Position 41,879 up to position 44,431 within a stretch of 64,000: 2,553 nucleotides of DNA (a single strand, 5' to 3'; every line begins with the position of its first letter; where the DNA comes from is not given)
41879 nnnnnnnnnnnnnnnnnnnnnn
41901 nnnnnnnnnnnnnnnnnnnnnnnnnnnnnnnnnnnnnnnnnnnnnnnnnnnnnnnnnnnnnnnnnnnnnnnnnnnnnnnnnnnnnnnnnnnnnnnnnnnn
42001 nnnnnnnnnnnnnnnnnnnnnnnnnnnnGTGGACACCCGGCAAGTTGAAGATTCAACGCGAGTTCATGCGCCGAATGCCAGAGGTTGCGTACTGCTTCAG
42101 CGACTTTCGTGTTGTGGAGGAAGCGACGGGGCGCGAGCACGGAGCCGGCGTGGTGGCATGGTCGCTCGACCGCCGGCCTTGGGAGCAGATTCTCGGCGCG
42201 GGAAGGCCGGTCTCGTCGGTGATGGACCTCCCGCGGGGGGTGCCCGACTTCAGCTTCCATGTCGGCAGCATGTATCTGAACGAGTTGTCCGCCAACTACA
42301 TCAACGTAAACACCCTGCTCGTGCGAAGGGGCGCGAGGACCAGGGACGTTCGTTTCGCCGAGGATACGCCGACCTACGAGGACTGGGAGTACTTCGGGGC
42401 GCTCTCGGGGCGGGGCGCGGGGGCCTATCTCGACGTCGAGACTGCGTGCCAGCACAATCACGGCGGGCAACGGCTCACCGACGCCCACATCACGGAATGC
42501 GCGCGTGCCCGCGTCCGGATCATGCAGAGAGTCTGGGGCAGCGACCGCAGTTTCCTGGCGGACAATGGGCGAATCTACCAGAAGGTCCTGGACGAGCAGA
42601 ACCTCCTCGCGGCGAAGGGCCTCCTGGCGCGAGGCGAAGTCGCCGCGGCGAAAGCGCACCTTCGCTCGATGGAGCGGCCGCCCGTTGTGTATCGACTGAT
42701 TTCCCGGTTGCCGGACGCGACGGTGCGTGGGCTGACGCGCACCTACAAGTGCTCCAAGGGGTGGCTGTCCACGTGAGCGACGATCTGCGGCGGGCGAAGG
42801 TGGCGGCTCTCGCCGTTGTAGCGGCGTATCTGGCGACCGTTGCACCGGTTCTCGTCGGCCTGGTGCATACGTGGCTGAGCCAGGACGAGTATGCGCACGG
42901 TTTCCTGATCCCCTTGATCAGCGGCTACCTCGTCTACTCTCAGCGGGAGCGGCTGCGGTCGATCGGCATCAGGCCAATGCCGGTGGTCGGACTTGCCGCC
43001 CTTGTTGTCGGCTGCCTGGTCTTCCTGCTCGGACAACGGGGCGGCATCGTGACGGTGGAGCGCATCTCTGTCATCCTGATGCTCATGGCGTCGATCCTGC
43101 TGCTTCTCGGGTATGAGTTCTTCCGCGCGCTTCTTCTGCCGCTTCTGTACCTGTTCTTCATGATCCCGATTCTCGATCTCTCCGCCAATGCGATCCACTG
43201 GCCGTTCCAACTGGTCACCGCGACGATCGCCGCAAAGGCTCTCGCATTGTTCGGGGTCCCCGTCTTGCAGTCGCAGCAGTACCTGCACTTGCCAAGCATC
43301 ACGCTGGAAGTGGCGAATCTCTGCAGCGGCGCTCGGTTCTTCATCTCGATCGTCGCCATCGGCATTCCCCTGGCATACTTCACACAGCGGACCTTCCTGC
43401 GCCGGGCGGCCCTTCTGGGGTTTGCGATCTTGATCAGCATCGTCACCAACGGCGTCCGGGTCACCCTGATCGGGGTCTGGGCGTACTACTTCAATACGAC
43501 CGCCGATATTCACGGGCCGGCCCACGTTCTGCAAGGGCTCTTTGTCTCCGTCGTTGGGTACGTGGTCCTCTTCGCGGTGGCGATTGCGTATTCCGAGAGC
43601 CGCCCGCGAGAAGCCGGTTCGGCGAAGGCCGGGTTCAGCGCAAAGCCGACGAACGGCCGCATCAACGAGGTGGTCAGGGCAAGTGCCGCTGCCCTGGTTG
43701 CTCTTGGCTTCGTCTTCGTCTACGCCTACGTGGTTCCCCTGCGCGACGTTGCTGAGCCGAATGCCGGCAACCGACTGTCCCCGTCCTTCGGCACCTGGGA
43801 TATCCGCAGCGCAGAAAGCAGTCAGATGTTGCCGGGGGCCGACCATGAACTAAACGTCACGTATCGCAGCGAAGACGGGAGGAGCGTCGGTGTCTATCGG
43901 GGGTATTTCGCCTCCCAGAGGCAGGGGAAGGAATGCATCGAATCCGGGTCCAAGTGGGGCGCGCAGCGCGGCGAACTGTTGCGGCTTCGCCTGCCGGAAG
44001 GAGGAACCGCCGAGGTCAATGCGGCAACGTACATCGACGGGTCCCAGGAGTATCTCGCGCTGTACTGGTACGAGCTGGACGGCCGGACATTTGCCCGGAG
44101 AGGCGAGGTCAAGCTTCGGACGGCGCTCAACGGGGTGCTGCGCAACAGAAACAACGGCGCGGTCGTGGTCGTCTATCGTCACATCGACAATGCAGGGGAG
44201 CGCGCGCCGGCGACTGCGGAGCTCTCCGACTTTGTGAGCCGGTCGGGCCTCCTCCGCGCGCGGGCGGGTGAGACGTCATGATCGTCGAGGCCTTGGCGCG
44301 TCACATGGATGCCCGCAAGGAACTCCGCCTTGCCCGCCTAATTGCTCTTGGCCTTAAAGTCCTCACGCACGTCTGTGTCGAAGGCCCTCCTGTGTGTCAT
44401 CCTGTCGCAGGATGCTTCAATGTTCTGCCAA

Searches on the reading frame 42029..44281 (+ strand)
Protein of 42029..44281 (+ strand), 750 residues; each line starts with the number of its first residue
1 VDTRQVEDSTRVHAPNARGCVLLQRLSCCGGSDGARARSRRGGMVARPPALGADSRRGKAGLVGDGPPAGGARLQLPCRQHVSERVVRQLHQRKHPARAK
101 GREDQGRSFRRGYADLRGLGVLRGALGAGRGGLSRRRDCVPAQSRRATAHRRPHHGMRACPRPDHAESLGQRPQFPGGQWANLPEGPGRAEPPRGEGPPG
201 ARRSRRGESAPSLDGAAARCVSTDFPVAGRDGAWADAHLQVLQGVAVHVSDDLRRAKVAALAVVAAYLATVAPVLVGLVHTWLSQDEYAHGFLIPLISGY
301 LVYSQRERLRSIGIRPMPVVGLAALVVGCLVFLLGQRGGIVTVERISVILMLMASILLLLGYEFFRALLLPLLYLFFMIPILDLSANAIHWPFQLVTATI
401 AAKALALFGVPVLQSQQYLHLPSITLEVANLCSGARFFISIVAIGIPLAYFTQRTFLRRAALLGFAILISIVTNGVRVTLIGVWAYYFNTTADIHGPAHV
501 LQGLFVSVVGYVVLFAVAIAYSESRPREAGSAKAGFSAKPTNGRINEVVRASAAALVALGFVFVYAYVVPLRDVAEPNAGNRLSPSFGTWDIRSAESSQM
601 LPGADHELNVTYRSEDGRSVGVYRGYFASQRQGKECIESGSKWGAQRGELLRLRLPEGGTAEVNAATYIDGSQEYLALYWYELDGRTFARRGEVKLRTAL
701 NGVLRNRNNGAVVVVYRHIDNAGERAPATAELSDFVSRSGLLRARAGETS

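Call 64: search_protein_families(library=ncbifam, proteins=[window:42029-44281:+], max_evalue=0.0001)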
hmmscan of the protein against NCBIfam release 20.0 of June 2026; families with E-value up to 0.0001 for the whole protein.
window:42029-44281:+ (750 aa): 15 families
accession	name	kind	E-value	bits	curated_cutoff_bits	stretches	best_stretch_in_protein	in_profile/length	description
NF038142.1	exosort_XrtW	exception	9.1e-144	479.5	425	1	259-736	4-483/494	exosortase W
TIGR04152.1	exosort_VPLPA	exception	8.2e-65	219.7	400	1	281-737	3-475/486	VPLPA-CTERM-specific exosortase XrtD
TIGR03109.2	exosort_XrtA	exception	6.3e-57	193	208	1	260-519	3-257/261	exosortase A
TIGR02602.1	8TM_EpsH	subfamily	1.7e-49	168.6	105.55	1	280-517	2-236/241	exosortase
NF035943.2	exosort_XrtV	exception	8.2e-30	104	313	1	259-520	4-265/270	exosortase V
TIGR03113.1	exosort_XrtB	exception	9e-27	94.4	275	1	263-517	4-260/268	exosortase B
TIGR02914.1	EpsI_fam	equivalog_domain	4.8e-21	75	42.8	1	586-738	7-165/174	exosortase C-terminal domain/associated protein EpsI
TIGR04151.1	exosort_VPDSG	exception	1.3e-18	67.5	300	1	264-524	31-302/306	VPDSG-CTERM-specific exosortase XrtC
TIGR04178.1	exo_archaeo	signature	3.8e-11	43.1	23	1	426-518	1-91/97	exosortase/archaeosortase family protein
TIGR04156.1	cyanoexo_CrtB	exception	4.4e-11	42.8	300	1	261-484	4-231/280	cyanoexosortase B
NF033770.1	exosort_XrtT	exception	4.1e-09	35.5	250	1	261-578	4-316/472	exosortase T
NF033464.1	cyanoexo_CrtC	exception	1.1e-07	31.7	225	1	260-490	11-245/278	cyanoexosortase C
TIGR04476.1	exosort_XrtN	exception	3.7e-06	26.3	200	1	329-534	58-255/406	exosortase N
TIGR03763.1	cyanoexo_CrtA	exception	2e-05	24.2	150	1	284-518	28-255/260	cyanoexosortase A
TIGR03762.1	archaeo_artC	exception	5.2e-05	23.2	100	0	370-511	121-266/274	archaeosortase C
